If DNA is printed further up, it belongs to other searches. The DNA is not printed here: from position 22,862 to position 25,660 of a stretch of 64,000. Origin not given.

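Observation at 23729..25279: Exact 219-bp (73-codon) periodicity: seven tri-haem modules, each with three CXXCH and three invariant extra histidines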

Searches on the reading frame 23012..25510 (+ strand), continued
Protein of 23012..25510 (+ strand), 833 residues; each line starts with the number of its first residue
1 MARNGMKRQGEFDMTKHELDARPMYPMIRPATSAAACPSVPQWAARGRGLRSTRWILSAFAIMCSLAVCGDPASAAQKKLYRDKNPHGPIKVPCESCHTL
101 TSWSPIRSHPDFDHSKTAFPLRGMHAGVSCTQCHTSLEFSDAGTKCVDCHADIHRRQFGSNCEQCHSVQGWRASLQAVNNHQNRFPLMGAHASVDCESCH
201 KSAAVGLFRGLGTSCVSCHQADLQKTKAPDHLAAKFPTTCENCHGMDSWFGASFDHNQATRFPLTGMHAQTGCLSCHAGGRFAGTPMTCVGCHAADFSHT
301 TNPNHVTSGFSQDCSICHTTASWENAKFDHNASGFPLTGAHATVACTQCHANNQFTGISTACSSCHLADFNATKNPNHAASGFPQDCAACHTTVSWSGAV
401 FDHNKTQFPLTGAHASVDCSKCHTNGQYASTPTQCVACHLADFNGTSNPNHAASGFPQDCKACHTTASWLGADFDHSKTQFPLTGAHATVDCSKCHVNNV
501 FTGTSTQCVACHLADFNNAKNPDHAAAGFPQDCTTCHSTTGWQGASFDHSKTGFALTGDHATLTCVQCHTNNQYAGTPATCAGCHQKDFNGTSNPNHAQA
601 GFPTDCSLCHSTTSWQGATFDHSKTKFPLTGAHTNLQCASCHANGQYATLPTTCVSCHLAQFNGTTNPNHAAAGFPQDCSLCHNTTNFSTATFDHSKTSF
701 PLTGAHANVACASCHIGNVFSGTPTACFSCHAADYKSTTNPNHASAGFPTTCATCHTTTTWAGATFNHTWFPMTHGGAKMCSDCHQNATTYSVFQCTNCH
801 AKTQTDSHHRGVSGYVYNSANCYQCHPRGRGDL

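Call 15: find_encoding_contigs(protein=P0087, flank=10000, max_places=2)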
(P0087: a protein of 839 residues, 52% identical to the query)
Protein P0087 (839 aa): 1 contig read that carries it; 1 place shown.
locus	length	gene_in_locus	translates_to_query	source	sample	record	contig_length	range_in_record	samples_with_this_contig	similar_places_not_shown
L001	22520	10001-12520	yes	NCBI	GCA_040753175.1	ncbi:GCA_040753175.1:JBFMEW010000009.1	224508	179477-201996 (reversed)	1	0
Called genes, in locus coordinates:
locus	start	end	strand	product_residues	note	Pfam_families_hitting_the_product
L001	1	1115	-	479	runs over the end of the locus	PF00474:SSF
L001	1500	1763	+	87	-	-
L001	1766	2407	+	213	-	PF04542:Sigma70_r2, PF22029:PhyR_sigma2 (weak), PF08281:Sigma70_r4_2, PF04545:Sigma70_r4 (weak)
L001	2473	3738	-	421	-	PF12704:MacB_PCD, PF02687:FtsX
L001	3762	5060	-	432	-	PF12704:MacB_PCD, PF02687:FtsX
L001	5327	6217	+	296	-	PF13413:HTH_25, PF13464:RodZ_C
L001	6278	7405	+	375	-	-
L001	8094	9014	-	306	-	-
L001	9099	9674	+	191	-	PF14522:Cytochrome_C7 (faint), PF14537:Cytochrom_c3_2 (faint), PF09699:Paired_CXXCH_1 (weak)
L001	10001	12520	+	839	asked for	PF02085:Cytochrom_CIII (faint), PF14522:Cytochrome_C7 (faint), PF14537:Cytochrom_c3_2 (faint)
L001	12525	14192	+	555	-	-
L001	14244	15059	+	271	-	-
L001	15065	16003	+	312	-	-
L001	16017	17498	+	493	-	PF00037:Fer4 (weak), PF12797:Fer4_2 (weak), PF12837:Fer4_6 (weak), PF13237:Fer4_10, PF14697:Fer4_21, PF12838:Fer4_7 (weak), PF07992:Pyr_redox_2, PF13738:Pyr_redox_3, +7 more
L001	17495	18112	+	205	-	PF23914:TPR_CcmH_CycH, PF24575:TPR_Slam (weak), PF07719:TPR_2 (weak), PF13428:TPR_14 (weak), PF13432:TPR_16, PF14559:TPR_19, PF00515:TPR_1 (weak), PF07719:TPR_2 (weak), +9 more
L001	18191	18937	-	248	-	PF08713:DNA_alkylation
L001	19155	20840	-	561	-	PF00515:TPR_1 (faint), PF07719:TPR_2 (faint), PF13424:TPR_12 (faint), PF14559:TPR_19 (faint), PF13432:TPR_16 (weak)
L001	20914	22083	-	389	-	PF03403:PAF-AH_p_II (faint), PF12740:PETase, PF00561:Abhydrolase_1 (faint)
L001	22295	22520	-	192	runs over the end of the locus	PF01872:RibD_C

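Call 35: predict_structure(alignment_id=A1)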
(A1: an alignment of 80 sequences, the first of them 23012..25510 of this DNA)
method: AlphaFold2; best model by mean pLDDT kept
length: 833 residues; sequences in the alignment: 80
mean_pLDDT: 70.6   pTM: 0.33
mean pLDDT of the five models: 70.6, 68.1, 66.6, 58.3, 53.8
residues with pLDDT >= 90: 7; 70-90: 541; 50-70: 184; < 50: 101
segments of 3 or more residues with pLDDT < 50: 1-60, 63-83, 177-179, 770-775, 831-833
pLDDT, mean of each block of 10 residues (from residue 1): 28 31 33 33 34 45 43 35 56 72 67 70 73 69 68 60 64 53 58 69 55 76 82 81 74 71 81 78 81 88 81 84 75 76 80 75 86 80 80 73 71 75 71 80 84 83 75 68 77 77 79 87 83 82 71 76 80 78 84 80 80 70 77 80 74 85 87 86 80 79 83 80 82 87 82 82 60 51 63 55 58 54 55 40
secondary structure, 60 per line:
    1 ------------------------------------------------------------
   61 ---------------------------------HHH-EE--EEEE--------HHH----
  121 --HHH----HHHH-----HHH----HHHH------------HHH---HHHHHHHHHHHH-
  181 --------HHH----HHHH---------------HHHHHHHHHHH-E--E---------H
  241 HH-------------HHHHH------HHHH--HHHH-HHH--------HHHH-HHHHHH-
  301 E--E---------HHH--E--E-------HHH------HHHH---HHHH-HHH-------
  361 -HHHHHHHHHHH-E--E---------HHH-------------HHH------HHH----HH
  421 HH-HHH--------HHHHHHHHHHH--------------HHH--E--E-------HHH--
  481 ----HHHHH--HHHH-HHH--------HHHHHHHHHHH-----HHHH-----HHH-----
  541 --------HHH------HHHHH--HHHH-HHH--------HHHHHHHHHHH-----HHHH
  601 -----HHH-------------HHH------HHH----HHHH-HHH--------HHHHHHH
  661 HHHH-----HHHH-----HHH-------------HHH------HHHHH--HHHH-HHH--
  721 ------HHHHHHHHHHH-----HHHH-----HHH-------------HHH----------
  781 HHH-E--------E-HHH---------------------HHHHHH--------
elements in order (helices of 4 or more, strands of 3 or more residues): E102-105 H130-133 H146-149 H168-179 H196-199 H215-225 H256-260 H267-270 H273-276 H289-292 H294-299 H339-342 H346-349 H362-372 H419-422 H435-445 H485-489 H492-495 H508-518 H524-527 H558-562 H565-568 H581-591 H597-600 H638-641 H654-664 H670-673 H704-708 H711-714 H727-737 H743-746 H820-825

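Call 38: fold_search(model_id=the predicted structure, library=pdb)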
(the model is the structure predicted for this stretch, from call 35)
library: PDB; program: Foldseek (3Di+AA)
matches with E <= 10: 0; with E <= 0.001: 0
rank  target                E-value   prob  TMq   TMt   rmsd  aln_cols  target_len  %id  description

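Call 76: search_protein_families(library=pfam, proteins=[L001:15065-16000:+], max_evalue=5)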
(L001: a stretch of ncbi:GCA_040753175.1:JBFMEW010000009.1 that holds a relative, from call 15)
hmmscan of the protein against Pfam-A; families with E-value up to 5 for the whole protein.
L001:15065-16000:+ (312 aa): 4 families
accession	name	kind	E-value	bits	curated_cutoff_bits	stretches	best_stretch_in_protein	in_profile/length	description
PF03929.21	PepSY_TM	-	0.013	15.7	28.8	1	75-120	145-193/295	PepSY-associated TM region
PF11066.14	DUF2867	-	0.015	16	27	1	98-140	89-132/142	Protein of unknown function (DUF2867)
PF14358.11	DUF4405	-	0.075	14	26.7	1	280-304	39-63/66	Domain of unknown function (DUF4405)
PF01794.25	Ferric_reduct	-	2.3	8.8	28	1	72-125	1-54/121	Ferric reductase like transmembrane component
